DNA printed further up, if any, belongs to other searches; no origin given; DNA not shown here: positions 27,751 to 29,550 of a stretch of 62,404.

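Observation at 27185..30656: Orphan ChlI-like AAA+ ATPase + MIDAS-VWA pair (split ChlI/ChlD logic) with an upstream stand-alone Lon-N domain gene and no substrate subunit nearby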

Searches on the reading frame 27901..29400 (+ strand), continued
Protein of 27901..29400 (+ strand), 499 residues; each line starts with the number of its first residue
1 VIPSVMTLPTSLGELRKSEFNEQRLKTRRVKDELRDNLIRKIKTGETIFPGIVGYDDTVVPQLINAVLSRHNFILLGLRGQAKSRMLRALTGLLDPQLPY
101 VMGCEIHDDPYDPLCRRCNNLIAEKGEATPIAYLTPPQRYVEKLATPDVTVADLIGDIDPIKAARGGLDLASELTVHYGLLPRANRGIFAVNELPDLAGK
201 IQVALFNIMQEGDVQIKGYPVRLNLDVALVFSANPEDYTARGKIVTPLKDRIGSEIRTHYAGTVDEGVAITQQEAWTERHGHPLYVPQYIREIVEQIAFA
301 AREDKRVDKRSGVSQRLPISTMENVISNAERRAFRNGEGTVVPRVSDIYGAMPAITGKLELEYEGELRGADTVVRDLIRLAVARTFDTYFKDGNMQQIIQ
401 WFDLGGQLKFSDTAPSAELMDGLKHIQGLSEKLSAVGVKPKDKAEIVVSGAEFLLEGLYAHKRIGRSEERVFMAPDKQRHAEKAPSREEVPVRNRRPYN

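Call 67: search_protein_families(library=pfam, proteins=[L084:6066-6974:+, L085:6020-6880:+, L083:6848-7942:+, L084:8427-10526:+, L085:8361-10340:+, L084:10536-10901:+, L030:5859-6248:+, L083:12271-12819:+], max_evalue=0.01)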
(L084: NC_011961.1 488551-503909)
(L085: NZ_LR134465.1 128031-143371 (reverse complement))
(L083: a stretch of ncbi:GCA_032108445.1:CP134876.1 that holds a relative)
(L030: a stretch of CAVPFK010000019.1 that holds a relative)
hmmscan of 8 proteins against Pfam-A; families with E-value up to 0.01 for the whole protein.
L084:6066-6974:+ (302 aa): 0 families

L085:6020-6880:+ (286 aa): 1 family
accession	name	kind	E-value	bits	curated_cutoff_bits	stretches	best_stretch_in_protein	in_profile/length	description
PF21863.2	HTH_67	-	6.5e-80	269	27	1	8-281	1-268/268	Helix-turn-helix family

L083:6848-7942:+ (364 aa): 0 families

L084:8427-10526:+ (699 aa): 1 family
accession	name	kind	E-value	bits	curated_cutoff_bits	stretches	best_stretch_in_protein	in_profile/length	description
PF13519.12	VWA_2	-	1e-05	26.5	27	1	512-610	1-107/107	von Willebrand factor type A domain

L085:8361-10340:+ (659 aa): 2 families
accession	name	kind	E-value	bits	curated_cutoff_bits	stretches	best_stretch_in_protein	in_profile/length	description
PF13519.12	VWA_2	-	5.5e-07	30.6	27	1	474-571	1-107/107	von Willebrand factor type A domain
PF07813.17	LTXXQ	-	0.0066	17.6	24.3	1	225-260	64-99/100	LTXXQ motif family protein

L084:10536-10901:+ (121 aa): 0 families

L030:5859-6248:+ (129 aa): 9 families
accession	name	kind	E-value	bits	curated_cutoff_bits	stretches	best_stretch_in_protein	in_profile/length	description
PF13431.12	TPR_17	-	2.4e-08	34.1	24.4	1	68-99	2-33/34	Tetratricopeptide repeat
PF13428.12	TPR_14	-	8.7e-08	32.6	23.5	0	81-111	3-33/44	Tetratricopeptide repeat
PF14559.12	TPR_19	-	2.5e-06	28.2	25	1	60-116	6-62/68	Tetratricopeptide repeat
PF14561.12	TPR_20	-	5.8e-06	27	25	1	29-78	6-55/90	Tetratricopeptide repeat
PF07719.23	TPR_2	-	6.1e-06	26.4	27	1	45-78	1-34/34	Tetratricopeptide repeat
PF13181.12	TPR_8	-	8.8e-05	22.8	25.7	0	48-77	4-33/34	Tetratricopeptide repeat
PF00515.34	TPR_1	-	0.0003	20.9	27.8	1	45-78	1-34/34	Tetratricopeptide repeat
PF13424.12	TPR_12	-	0.00048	20.7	30.1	0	79-102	45-68/77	Tetratricopeptide repeat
PF13432.12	TPR_16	-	0.0032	18.3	32.7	0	84-110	2-27/65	Tetratricopeptide repeat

L083:12271-12819:+ (182 aa): 0 families

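Call 77: search_protein_families(library=pfam, proteins=[L013:4065-6761:+, L015:4047-6782:+], max_evalue=0.001)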
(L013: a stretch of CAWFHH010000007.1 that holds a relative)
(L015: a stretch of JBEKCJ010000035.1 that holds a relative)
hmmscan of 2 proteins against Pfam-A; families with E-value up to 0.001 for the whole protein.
L013:4065-6761:+ (898 aa): 2 families
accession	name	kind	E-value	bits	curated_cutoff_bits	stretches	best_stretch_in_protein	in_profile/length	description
PF21082.3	MS_channel_3rd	-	1.5e-19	70.6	21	1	758-841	1-88/88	Mechanosensitive ion channel MscS, C-terminal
PF00924.24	MS_channel_2nd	-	1.1e-18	67.5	20.2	1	683-750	1-67/68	Mechanosensitive ion channel, beta-domain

L015:4047-6782:+ (911 aa): 2 families
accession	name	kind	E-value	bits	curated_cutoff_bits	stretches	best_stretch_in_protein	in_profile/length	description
PF00924.24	MS_channel_2nd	-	4.1e-20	72.1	20.2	1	709-775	1-67/68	Mechanosensitive ion channel, beta-domain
PF21082.3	MS_channel_3rd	-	1.7e-18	67.2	21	1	783-866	1-88/88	Mechanosensitive ion channel MscS, C-terminal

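Call 80: search_protein_families(library=pfam, proteins=[P0242, P0176, P0205, P0244, P0124, P0255, P0215, P0164], max_evalue=0.001)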
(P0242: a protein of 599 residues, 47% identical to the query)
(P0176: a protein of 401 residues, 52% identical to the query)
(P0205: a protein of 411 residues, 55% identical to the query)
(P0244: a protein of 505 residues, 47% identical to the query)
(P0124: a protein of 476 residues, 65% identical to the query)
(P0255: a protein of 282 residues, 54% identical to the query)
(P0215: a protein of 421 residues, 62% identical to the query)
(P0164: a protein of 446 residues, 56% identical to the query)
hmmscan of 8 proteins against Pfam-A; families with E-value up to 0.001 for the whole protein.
P0242 (599 aa): 2 families
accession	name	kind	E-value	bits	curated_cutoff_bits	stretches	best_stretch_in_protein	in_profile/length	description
PF20970.2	MASE10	-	9.1e-41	140.2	27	1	24-213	1-186/186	MASE10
PF00158.32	Sigma54_activat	-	0.0001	22.5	20.2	1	296-354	85-143/168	Sigma-54 interaction domain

P0176 (401 aa): 3 families
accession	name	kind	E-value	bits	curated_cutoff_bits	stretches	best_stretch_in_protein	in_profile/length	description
PF07728.20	AAA_5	-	1e-05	26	22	0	232-343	27-138/139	AAA domain (dynein-related subfamily)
PF00493.29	MCM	-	8.8e-05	22.1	23.3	0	264-329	108-175/224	MCM P-loop domain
PF01078.27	Mg_chelatase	-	0.00011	22.1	20.3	0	269-328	98-159/207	Magnesium chelatase, subunit ChlI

P0205 (411 aa): 5 families
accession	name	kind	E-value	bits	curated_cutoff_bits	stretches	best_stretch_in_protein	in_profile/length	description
PF07728.20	AAA_5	-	8.3e-08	32.8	22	0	278-387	30-139/139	AAA domain (dynein-related subfamily)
PF01078.27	Mg_chelatase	-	9.4e-08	32.1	20.3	0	310-371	96-159/207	Magnesium chelatase, subunit ChlI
PF00158.32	Sigma54_activat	-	9.1e-06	25.9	20.2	1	312-370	85-143/168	Sigma-54 interaction domain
PF08298.17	AAA_PrkA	-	0.00034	20.2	25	0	287-405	200-319/358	PrkA AAA domain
PF07726.17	AAA_3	-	0.00086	19.6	27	0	328-376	70-118/131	ATPase family associated with various cellular activities (AAA)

P0244 (505 aa): 0 families

P0124 (476 aa): 0 families

P0255 (282 aa): 1 family
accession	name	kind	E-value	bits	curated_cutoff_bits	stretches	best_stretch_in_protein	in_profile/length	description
PF07728.20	AAA_5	-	1.8e-05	25.2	22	0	189-268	25-97/139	AAA domain (dynein-related subfamily)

P0215 (421 aa): 1 family
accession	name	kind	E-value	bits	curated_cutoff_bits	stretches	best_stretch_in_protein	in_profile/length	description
PF00158.32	Sigma54_activat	-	0.00012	22.3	20.2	1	92-161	75-142/168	Sigma-54 interaction domain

P0164 (446 aa): 0 families
